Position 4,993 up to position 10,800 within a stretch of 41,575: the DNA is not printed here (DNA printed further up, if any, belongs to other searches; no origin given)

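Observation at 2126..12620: Three-gene, translationally coupled operon: Druantia type III-like pair plus an unreported NERD nuclease-SF1 helicase partner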

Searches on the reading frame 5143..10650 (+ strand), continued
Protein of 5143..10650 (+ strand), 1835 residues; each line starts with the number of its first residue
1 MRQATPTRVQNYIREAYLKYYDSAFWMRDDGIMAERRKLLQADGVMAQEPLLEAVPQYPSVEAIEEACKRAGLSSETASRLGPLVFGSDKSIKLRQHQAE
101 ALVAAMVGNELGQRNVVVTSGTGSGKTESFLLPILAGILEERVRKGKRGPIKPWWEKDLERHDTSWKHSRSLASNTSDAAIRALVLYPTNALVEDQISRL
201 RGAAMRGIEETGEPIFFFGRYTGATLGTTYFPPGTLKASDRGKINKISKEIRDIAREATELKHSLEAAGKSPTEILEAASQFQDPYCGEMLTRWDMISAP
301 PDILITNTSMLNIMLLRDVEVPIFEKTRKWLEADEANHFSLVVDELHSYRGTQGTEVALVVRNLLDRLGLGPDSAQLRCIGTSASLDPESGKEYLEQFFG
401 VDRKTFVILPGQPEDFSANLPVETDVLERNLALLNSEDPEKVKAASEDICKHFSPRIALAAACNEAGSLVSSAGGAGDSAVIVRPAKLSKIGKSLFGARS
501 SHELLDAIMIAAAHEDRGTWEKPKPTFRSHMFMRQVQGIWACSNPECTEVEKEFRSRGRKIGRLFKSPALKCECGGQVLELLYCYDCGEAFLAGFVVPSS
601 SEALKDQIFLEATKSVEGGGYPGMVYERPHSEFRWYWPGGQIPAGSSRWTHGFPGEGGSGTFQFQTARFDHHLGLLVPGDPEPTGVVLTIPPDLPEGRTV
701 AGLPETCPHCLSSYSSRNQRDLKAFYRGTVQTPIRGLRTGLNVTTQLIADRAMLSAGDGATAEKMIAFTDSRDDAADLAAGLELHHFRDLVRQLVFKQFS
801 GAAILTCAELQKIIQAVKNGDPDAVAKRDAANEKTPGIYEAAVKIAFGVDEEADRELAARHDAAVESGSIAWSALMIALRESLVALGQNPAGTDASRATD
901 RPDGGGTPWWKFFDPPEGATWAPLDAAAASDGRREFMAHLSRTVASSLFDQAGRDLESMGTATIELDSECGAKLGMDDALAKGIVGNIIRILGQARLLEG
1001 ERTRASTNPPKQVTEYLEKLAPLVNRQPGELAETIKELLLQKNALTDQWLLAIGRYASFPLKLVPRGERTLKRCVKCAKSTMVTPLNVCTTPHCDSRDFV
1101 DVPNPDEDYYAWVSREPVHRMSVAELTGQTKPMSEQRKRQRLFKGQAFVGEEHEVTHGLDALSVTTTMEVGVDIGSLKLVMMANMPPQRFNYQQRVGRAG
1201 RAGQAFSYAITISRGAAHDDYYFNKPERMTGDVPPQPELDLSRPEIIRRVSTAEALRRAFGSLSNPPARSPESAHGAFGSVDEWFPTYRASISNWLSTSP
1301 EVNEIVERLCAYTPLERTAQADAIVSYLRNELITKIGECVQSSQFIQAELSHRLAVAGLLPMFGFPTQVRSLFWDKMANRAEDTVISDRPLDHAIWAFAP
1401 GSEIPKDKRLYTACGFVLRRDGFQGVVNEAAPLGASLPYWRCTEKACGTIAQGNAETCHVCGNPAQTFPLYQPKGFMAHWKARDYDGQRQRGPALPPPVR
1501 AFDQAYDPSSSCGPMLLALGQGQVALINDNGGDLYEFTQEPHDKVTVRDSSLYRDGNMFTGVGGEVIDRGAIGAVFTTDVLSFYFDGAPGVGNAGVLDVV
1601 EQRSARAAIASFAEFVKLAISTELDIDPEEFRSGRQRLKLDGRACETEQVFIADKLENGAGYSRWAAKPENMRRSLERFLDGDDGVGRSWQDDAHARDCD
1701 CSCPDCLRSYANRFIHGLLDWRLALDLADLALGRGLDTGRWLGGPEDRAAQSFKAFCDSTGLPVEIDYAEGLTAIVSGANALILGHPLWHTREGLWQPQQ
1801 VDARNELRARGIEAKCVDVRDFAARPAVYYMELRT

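Call 56: get_annotated_region(hit=H13, flank=9000)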
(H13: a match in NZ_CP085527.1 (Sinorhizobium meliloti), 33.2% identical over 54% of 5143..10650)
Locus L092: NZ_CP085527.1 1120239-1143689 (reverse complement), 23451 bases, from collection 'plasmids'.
description: Sinorhizobium meliloti strain L6-AK89 plasmid pSymA, complete sequence
organism: Sinorhizobium meliloti (NCBI taxid 382)
taxonomy: Bacteria; Pseudomonadota; Alphaproteobacteria; Hyphomicrobiales; Rhizobiaceae; Sinorhizobium; Sinorhizobium meliloti
host: -; source: Medicago,cell culture,lupulina; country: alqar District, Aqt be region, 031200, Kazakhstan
typing (MOB-suite, as given by PLSDB): conjugative; relaxase MOBQ; mating-pair formation MPF_T
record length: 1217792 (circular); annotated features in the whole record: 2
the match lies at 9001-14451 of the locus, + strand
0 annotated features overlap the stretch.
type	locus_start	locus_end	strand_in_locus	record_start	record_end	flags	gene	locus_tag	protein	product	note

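Call 57: get_annotated_region(hit=H14, flank=9000)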
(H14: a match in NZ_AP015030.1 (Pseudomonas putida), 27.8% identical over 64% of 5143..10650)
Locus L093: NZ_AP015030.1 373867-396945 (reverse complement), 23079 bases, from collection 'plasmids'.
description: Pseudomonas putida strain KF715 plasmid pKF715A, complete sequence
organism: Pseudomonas putida (NCBI taxid 303)
taxonomy: Bacteria; Pseudomonadota; Gammaproteobacteria; Pseudomonadales; Pseudomonadaceae; Pseudomonas; Pseudomonas putida
host: -; source: -; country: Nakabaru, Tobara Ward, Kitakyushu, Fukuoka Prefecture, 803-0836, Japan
typing (MOB-suite, as given by PLSDB): conjugative; replicon IncP; relaxase MOBF,MOBH; mating-pair formation MPF_T
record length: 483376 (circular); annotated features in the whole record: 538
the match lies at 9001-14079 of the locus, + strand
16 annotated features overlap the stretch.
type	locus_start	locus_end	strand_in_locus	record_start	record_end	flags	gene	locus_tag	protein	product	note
CDS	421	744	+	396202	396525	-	-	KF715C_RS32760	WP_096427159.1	transposase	GO:0006313 - DNA transposition [Evidence IEA]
CDS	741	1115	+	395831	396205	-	tnpB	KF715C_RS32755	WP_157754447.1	IS66 family insertion sequence element accessory protein TnpB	-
CDS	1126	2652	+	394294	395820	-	-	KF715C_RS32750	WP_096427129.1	IS66 family transposase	-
CDS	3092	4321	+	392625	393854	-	-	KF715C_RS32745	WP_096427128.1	Druantia anti-phage system protein DruA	-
CDS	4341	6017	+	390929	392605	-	-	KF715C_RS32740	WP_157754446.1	hypothetical protein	-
CDS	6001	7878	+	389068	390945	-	-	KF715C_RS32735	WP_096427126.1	hypothetical protein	-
CDS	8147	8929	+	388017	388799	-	-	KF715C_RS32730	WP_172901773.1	hypothetical protein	-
CDS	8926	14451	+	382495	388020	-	-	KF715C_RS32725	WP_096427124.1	DEAD/DEAH box helicase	-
CDS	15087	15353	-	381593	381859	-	-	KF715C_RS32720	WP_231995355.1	MbcA/ParS/Xre antitoxin family protein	-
CDS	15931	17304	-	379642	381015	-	-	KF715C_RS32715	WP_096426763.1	IS1182 family transposase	-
CDS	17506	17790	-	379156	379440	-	-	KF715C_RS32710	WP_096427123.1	helix-turn-helix transcriptional regulator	-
CDS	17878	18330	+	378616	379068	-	-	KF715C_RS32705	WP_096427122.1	hypothetical protein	-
CDS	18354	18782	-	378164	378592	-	-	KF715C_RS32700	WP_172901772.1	TetR family transcriptional regulator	-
CDS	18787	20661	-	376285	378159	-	-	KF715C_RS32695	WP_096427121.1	integrase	-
CDS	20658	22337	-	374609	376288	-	-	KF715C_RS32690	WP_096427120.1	hypothetical protein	-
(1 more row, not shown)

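Call 58: get_annotated_region(hit=H15, flank=9000)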
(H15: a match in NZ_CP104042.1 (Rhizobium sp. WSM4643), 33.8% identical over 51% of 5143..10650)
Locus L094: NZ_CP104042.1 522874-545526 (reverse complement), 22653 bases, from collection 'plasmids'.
description: Rhizobium sp. WSM4643 plasmid pWSM4643_2, complete sequence
organism: Rhizobium sp. WSM4643 (NCBI taxid 3138253)
taxonomy: Bacteria; Pseudomonadota; Alphaproteobacteria; Hyphomicrobiales; Rhizobiaceae; Rhizobium; Rhizobium sp. WSM4643
host: -; source: Pisum sativum,Cell culture; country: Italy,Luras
typing (MOB-suite, as given by PLSDB): non-mobilizable
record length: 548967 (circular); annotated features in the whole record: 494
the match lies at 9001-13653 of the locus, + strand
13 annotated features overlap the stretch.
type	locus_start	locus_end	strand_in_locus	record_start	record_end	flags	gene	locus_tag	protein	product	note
CDS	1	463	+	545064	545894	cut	-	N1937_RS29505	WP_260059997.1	DUF5677 domain-containing protein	-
CDS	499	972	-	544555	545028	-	-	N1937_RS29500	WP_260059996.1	very short patch repair endonuclease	-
CDS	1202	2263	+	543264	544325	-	-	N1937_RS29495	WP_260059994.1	DNA cytosine methyltransferase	GO:0006304 - DNA modification [Evidence IEA]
CDS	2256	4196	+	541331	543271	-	-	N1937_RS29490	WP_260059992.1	ATP-binding protein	-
CDS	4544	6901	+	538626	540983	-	-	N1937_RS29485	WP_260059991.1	hypothetical protein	-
CDS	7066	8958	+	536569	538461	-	-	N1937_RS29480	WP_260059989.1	hypothetical protein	-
CDS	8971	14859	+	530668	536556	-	-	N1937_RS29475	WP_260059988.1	DEAD/DEAH box helicase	-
CDS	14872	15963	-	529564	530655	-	mcrC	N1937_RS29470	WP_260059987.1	5-methylcytosine-specific restriction endonuclease system specificity protein McrC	GO:0009307 - DNA restriction-modification system [Evidence IEA]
CDS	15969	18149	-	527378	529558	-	-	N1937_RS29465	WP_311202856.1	AAA family ATPase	-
CDS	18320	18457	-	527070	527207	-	-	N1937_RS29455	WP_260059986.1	hypothetical protein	-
CDS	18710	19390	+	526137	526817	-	-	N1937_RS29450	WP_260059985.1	hypothetical protein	-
CDS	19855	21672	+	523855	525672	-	-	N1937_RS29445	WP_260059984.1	zinc-ribbon domain-containing protein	-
CDS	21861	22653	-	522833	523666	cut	-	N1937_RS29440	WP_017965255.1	IS5 family transposase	-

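Call 103: search_solved_structures(query=window:5143-10650:+, max_evalue=0.001)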
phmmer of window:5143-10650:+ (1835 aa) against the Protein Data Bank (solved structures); distinct sequences matched with E-value up to 0.001: 4.
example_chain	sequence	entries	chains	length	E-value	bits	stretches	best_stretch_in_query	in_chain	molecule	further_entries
9wae_A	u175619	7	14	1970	3.7e-132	445.3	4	12-392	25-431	Helicase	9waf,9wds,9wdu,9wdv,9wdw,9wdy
9tu7_Y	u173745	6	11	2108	9.8e-44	152.2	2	289-593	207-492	DEAD/DEAH box helicase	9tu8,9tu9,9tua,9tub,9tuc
6znp_A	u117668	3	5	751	1.3e-08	35.7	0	1141-1234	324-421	Uncharacterized ATP-dependent helicase YprA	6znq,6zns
5v9x_A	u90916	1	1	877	5.6e-05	23.7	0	1116-1207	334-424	ATP-dependent DNA helicase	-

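Call 107: search_solved_structures(query=L086:8977-14784:+, max_evalue=1e-10)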
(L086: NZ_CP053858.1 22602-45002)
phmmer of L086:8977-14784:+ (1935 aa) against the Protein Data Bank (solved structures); distinct sequences matched with E-value up to 1e-10: 2.
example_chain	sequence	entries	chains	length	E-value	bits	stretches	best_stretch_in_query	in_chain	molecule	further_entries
9wae_A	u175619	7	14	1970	0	2388.3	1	1-1928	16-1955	Helicase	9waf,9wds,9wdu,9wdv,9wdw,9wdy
9tu7_Y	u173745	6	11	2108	1.6e-25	91.7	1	1197-1296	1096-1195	DEAD/DEAH box helicase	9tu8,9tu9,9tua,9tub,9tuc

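Call 108: search_solved_structures(query=L093:8926-14451:+, max_evalue=1e-10)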
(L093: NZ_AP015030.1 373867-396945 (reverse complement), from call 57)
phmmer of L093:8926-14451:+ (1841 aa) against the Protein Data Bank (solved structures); distinct sequences matched with E-value up to 1e-10: 3.
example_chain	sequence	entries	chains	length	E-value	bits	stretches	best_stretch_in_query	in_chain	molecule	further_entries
9wae_A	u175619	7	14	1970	3.2e-67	229.8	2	154-413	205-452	Helicase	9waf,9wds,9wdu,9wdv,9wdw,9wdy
9tu7_Y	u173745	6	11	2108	4.7e-65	222.7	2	1111-1221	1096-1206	DEAD/DEAH box helicase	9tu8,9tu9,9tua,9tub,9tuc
6znp_A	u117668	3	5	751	4.7e-14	53.6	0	1119-1208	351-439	Uncharacterized ATP-dependent helicase YprA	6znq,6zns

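Call 109: search_solved_structures(query=L086:4298-6811:+, max_evalue=0.001)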
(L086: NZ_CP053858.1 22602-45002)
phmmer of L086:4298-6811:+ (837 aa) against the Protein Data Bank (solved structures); distinct sequences matched with E-value up to 0.001: 0.

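Call 110: search_solved_structures(query=L086:6880-8976:+, max_evalue=0.001)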
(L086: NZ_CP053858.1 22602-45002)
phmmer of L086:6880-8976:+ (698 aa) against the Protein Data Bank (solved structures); distinct sequences matched with E-value up to 0.001: 0.
